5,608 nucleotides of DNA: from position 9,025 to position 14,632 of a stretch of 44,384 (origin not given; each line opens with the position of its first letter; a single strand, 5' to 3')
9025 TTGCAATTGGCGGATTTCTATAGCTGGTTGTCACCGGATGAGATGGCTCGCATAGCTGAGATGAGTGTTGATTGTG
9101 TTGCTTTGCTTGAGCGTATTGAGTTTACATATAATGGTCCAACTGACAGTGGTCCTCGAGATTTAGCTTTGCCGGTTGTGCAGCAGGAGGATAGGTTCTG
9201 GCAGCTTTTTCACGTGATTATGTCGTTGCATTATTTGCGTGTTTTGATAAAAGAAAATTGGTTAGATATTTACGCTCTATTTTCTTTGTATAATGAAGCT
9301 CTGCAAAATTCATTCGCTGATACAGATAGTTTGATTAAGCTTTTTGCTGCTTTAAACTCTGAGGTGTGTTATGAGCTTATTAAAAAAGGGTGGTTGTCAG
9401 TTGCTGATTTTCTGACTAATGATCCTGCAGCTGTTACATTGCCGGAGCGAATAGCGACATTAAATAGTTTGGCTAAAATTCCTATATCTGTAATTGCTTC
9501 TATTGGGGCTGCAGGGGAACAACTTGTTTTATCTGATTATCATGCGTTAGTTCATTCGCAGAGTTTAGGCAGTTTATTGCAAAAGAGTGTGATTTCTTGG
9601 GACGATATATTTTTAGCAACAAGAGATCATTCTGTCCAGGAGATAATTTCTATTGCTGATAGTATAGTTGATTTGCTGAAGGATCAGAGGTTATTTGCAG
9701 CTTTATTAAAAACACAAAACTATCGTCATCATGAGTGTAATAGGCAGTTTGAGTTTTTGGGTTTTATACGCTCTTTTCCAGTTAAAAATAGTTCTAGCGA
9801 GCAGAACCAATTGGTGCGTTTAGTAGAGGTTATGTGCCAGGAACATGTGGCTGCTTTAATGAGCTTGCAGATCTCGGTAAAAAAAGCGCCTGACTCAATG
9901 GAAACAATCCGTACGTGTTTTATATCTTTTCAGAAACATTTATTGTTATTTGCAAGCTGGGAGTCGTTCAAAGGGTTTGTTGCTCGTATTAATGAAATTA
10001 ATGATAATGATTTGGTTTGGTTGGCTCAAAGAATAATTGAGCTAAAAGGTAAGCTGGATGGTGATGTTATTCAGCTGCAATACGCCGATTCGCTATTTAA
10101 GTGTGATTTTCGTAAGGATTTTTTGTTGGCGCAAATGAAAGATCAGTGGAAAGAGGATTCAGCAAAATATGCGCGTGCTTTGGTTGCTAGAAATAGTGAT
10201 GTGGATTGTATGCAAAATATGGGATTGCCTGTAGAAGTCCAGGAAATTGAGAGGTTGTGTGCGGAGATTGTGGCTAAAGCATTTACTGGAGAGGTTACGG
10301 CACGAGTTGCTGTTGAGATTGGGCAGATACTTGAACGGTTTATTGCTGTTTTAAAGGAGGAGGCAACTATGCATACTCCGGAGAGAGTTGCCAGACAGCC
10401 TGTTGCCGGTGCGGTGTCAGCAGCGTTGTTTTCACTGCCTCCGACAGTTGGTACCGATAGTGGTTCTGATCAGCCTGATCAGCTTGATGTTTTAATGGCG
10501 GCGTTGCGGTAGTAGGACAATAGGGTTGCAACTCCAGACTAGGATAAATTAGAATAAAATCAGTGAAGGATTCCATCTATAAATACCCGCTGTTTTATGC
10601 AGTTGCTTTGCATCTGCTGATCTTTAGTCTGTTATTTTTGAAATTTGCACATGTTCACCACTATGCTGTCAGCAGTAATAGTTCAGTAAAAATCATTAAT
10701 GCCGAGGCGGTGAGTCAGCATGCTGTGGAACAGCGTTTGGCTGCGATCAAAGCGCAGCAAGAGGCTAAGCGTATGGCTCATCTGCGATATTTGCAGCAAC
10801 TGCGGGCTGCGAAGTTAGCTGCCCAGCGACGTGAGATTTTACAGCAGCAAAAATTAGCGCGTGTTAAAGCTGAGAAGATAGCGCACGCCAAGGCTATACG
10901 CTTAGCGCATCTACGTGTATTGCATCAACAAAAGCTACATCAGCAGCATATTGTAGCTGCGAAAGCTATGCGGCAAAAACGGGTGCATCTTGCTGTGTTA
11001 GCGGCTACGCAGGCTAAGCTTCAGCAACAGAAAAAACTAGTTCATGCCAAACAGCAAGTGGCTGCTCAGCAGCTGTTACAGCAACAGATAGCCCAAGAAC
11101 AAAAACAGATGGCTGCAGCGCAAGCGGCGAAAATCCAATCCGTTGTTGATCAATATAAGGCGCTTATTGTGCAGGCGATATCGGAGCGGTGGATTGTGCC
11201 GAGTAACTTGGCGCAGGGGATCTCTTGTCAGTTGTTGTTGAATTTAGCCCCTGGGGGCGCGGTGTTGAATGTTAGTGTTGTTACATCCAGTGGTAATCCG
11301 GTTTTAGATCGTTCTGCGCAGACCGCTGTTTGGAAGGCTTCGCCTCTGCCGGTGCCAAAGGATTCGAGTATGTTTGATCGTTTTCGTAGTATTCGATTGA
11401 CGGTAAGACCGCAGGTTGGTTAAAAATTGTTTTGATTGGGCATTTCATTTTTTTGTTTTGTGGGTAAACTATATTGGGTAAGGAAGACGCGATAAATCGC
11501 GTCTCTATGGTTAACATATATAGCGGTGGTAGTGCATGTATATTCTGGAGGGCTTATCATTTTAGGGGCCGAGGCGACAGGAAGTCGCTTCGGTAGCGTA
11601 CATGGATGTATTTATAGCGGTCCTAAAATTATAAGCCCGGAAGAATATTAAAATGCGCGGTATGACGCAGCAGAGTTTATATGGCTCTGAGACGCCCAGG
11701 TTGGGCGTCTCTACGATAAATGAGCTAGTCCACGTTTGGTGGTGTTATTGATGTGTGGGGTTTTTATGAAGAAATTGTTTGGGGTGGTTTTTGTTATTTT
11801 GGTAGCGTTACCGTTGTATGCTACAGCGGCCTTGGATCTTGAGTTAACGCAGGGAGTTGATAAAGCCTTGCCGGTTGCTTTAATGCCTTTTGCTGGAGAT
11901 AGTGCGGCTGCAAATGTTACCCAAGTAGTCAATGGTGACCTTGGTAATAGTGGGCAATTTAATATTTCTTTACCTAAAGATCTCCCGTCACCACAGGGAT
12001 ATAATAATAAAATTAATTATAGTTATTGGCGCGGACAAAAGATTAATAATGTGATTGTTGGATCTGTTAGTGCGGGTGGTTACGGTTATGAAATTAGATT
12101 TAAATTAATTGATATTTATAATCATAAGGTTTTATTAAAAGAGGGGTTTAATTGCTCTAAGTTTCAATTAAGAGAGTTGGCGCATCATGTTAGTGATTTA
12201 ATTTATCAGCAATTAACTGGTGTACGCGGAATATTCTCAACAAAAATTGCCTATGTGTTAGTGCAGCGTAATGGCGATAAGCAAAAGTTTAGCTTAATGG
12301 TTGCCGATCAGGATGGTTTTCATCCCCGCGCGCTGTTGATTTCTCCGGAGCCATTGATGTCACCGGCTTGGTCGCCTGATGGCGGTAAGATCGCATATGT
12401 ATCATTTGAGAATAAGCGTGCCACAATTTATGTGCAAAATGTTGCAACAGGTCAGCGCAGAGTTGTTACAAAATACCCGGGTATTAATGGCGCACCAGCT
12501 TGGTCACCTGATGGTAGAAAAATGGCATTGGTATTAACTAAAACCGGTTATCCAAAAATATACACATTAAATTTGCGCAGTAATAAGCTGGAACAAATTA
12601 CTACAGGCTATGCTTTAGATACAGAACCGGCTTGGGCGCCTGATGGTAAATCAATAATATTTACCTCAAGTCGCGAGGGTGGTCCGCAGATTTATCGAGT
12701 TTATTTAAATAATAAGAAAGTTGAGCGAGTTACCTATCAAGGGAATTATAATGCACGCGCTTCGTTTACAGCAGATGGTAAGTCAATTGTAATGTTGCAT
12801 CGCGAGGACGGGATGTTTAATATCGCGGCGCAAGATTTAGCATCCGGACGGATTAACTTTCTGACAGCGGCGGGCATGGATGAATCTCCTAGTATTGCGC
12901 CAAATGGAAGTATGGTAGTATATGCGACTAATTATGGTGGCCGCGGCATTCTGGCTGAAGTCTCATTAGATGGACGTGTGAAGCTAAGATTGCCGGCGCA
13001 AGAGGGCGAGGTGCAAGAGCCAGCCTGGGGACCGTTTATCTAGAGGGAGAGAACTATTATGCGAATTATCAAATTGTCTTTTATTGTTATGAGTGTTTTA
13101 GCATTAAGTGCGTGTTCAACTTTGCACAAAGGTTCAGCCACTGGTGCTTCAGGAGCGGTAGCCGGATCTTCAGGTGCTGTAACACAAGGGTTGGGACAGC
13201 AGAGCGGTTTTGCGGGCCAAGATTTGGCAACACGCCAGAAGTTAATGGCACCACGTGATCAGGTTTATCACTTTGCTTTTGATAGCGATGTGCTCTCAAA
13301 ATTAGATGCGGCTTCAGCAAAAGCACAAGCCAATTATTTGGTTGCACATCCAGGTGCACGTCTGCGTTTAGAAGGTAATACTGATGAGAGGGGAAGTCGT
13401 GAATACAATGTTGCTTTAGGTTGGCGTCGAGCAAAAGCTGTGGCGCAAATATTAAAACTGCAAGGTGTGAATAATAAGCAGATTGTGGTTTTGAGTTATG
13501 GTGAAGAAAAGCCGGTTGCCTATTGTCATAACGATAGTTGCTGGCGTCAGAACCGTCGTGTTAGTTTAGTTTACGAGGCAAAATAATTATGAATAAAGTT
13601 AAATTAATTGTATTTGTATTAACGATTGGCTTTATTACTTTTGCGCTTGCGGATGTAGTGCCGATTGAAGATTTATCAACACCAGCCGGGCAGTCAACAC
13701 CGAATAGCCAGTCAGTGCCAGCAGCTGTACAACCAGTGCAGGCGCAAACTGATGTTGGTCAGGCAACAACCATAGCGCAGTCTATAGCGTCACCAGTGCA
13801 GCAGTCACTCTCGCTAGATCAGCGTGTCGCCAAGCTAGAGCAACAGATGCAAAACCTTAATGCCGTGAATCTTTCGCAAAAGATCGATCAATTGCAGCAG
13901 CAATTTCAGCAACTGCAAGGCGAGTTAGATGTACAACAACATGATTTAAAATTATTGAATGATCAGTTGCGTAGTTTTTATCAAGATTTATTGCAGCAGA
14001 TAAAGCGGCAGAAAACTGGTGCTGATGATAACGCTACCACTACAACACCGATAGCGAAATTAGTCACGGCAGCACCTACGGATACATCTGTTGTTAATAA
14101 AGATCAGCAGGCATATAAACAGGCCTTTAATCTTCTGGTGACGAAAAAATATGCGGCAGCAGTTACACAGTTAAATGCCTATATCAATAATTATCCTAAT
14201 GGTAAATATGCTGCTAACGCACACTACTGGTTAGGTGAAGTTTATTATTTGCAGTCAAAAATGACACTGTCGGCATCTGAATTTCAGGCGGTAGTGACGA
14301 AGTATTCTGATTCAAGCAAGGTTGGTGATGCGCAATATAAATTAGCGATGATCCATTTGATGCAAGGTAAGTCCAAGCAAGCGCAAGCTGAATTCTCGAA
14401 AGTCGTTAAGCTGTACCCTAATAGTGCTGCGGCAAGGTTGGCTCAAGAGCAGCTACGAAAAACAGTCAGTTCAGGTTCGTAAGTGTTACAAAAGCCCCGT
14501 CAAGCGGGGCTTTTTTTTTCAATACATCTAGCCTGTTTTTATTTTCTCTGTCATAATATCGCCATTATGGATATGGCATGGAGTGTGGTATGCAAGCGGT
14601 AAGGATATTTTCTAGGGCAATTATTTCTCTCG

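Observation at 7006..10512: A 1168-aa orphan repeat protein is inserted inside the Tol-Pal operon between tolR and tolA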

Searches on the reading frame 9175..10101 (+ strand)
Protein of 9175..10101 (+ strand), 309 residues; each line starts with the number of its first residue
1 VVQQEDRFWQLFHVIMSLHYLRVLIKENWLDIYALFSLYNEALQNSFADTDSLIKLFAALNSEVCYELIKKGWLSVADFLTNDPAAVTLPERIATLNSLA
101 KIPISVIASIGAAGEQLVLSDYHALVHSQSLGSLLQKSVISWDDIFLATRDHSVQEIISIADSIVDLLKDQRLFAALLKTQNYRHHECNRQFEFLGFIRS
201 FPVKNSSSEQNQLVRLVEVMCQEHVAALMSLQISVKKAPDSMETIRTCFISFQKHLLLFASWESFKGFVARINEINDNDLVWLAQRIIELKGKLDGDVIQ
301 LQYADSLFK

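Call 56: predict_structure(protein=window:9175-10101:+)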
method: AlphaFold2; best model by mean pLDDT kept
length: 309 residues; sequences in the alignment: 1
mean_pLDDT: 58.8   pTM: 0.46
mean pLDDT of the five models: 58.8, 56.8, 54.1, 46.4, 38.6
residues with pLDDT >= 90: 0; 70-90: 53; 50-70: 201; < 50: 55
segments of 3 or more residues with pLDDT < 50: 1-12, 27-30, 108-121, 234-238, 295-302
pLDDT, mean of each block of 10 residues (from residue 1): 39 51 49 56 56 63 57 57 53 58 49 43 52 62 66 73 78 69 63 76 74 76 69 51 62 60 56 53 54 49 50
secondary structure, 60 per line:
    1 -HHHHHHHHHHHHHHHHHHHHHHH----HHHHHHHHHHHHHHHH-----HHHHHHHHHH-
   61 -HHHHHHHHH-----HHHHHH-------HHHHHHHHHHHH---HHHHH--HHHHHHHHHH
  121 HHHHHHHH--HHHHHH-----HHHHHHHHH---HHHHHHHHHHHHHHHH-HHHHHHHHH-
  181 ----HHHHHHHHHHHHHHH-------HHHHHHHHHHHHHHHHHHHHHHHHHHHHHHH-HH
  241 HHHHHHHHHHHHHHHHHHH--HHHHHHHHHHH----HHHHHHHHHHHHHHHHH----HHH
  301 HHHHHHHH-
elements in order: H2-24 H29-44 H50-59 H62-70 H76-81 H89-100 H104-108 H111-128 H131-136 H142-150 H154-169 H171-179 H185-199 H207-237 H239-259 H262-272 H277-293 H298-308

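Call 60: fold_search(model_id=the predicted structure, library=pdb)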
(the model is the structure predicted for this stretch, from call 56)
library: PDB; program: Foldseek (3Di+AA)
matches with E <= 10: 664; with E <= 0.001: 0
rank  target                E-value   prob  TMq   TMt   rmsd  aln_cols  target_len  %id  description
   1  6vfk_B                1.3e-02  0.96  0.23  0.24  18.4       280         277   10  De novo designed tetrahedral nanoparticle T33_dn10 displaying 4 copies of BG505-SOSIP trimer on the surface (released 2020-07-22)
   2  8v3b_a                1.8e-02  0.99  0.28  0.23  13.9       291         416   13  Computational Designed Nanocage O43_129_+4 (released 2024-03-13)
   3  5k7v_A                2.3e-02  0.93  0.23  0.25  18.0       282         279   10  Computational Design of Self-Assembling Cyclic Protein Homooligomers (released 2017-04-12)
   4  7rdr_A                2.3e-02  0.80  0.19  0.14  17.1       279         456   13  Circular tandem repeat protein with novel repeat topology and enhanced subunit contact surfaces (released 2021-09-01)
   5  8qtt_G                9.6e-02  0.47  0.16  0.20  20.0       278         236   11  Crystal structure of a C-terminally truncated version of Arabidopsis thaliana 14-3-3 omega in complex with a phosphope (released 2023-11-15)
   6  9r2i_A                1.4e-01  0.21  0.14  0.16  19.3       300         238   11  Cryo-EM structure of the complex CDK16:CCNY:14-3-3 (released 2026-03-25)
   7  9l45_C                1.5e-01  0.47  0.22  0.19  16.9       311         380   14  ATR-ATRIP bound with VE-822 (released 2025-05-21)
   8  8qtt_D                1.5e-01  0.35  0.16  0.20  20.1       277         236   11  Crystal structure of a C-terminally truncated version of Arabidopsis thaliana 14-3-3 omega in complex with a phosphope (released 2023-11-15)
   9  5yqg_D                1.6e-01  0.33  0.15  0.20  19.5       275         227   10  The structure of 14-3-3 and pNumb peptide (released 2018-02-07)
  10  5ctq_B                1.6e-01  0.30  0.17  0.12  19.3       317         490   10  Crystal structure of human SART3/TIP110 half-a TPR (HAT) domain (released 2016-04-27)
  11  8v2d_A                1.8e-01  0.66  0.23  0.23  18.5       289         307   11  Computational Designed Nanocage O43_129 (released 2024-03-13)
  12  6wb9_2                1.8e-01  0.28  0.17  0.18  16.8       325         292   11  Structure of the S. cerevisiae ER membrane complex (released 2020-06-03)
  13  7ue2_A                1.9e-01  0.94  0.39  0.39   9.6       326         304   11  Crystal structure of designed helical repeat protein RPB_PLP3_R6 bound to PLPx6 peptide (released 2023-03-29)
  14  8g9j                  1.9e-01  0.87  0.27  0.36  13.4       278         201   11  Geometrically programmable nanomaterial construction using regularized protein building blocks (released 2024-03-13)
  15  5d2d_A                2.0e-01  0.30  0.16  0.21  19.0       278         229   11  Crystal structure of human 14-3-3 zeta in complex with CFTR R-domain peptide pS753-pS768 (released 2016-03-16)
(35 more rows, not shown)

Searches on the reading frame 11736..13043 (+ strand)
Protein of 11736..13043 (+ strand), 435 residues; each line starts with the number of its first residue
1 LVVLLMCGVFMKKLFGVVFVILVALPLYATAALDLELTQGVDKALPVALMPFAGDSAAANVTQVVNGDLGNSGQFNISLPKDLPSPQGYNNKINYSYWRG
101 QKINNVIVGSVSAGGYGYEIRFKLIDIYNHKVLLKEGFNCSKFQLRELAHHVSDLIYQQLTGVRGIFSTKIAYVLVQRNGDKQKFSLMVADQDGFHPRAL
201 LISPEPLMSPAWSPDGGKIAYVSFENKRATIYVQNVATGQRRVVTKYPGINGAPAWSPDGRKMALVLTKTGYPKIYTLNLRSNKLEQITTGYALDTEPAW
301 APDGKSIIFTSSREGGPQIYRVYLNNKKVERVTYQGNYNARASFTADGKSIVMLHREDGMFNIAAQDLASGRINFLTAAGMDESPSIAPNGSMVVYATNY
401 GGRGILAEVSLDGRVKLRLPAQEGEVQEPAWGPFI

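Call 3: search_protein_families(library=pfam, proteins=[window:11736-13043:+], max_evalue=0.01)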
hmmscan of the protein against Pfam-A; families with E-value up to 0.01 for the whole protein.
window:11736-13043:+ (435 aa): 6 families
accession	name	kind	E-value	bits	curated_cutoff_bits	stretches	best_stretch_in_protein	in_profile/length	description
PF07676.18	PD40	-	4.7e-40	135.2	20.9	3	285-321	1-38/38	WD40-like Beta Propeller Repeat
PF04052.18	TolB_N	-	1.3e-21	77.1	22.4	1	34-131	2-104/106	TolB amino-terminal domain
PF00930.27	DPPIV_N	-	1.3e-12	47.6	22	2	257-353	244-345/354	Dipeptidyl peptidase IV (DPP IV) N-terminal region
PF25174.1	Beta-prop_THOC3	-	7.4e-06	25.6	305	0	208-277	92-157/272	THOC3 beta-propeller domain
PF25460.1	Beta-prop_Aladin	-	2.3e-05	24.1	171.1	1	205-347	111-242/340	Aladin seven-bladed propeller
PF14583.12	Pectate_lyase22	-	0.0021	17.3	30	0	296-325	354-383/386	Oligogalacturonate lyase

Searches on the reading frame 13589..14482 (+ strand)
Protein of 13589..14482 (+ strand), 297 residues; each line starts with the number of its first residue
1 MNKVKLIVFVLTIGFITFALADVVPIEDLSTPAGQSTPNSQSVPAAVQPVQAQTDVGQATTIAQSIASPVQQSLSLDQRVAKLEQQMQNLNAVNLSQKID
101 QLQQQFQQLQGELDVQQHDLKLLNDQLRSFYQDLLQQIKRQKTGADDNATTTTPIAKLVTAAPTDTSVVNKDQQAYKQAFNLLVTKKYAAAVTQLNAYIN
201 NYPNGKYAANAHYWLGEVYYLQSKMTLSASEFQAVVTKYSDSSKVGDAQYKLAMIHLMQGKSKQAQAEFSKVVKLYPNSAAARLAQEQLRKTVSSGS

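Call 3: search_protein_families(library=pfam, proteins=[window:13589-14482:+], max_evalue=0.01)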
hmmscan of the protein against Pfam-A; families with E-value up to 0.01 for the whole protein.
window:13589-14482:+ (297 aa): 12 families
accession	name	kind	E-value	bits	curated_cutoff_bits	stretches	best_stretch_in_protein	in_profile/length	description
PF13174.12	TPR_6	-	4.1e-15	55.8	26.3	1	247-279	1-33/33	Tetratricopeptide repeat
PF16331.10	TolA_bind_tri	-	5.5e-12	46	30.1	1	75-144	1-72/76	TolA binding protein trimerisation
PF13432.12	TPR_16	-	2.3e-09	38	32.7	1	185-242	10-64/65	Tetratricopeptide repeat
PF07719.23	TPR_2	-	8.5e-08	32.2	27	1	247-278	2-33/34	Tetratricopeptide repeat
PF13525.12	YfiO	-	2.7e-07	31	25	1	171-290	4-134/203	Outer membrane lipoprotein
PF00515.34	TPR_1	-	2.2e-05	24.5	27.8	0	247-278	2-33/34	Tetratricopeptide repeat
PF13428.12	TPR_14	-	2.3e-05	25.1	23.5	1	247-285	2-40/44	Tetratricopeptide repeat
PF13512.12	TPR_18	-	6.9e-05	23.5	21.9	1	170-233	8-71/145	Tetratricopeptide repeat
PF13424.12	TPR_12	-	0.00011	22.7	30.1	1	208-277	2-76/77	Tetratricopeptide repeat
PF14559.12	TPR_19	-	0.00047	20.9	25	1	245-288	24-67/68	Tetratricopeptide repeat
PF21535.2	HVO_2248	-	0.00093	18.8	27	1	173-245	57-126/251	Uncharacterized motility-related protein HVO_2248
PF13181.12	TPR_8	-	0.0024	18.3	25.7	0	247-278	2-33/34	Tetratricopeptide repeat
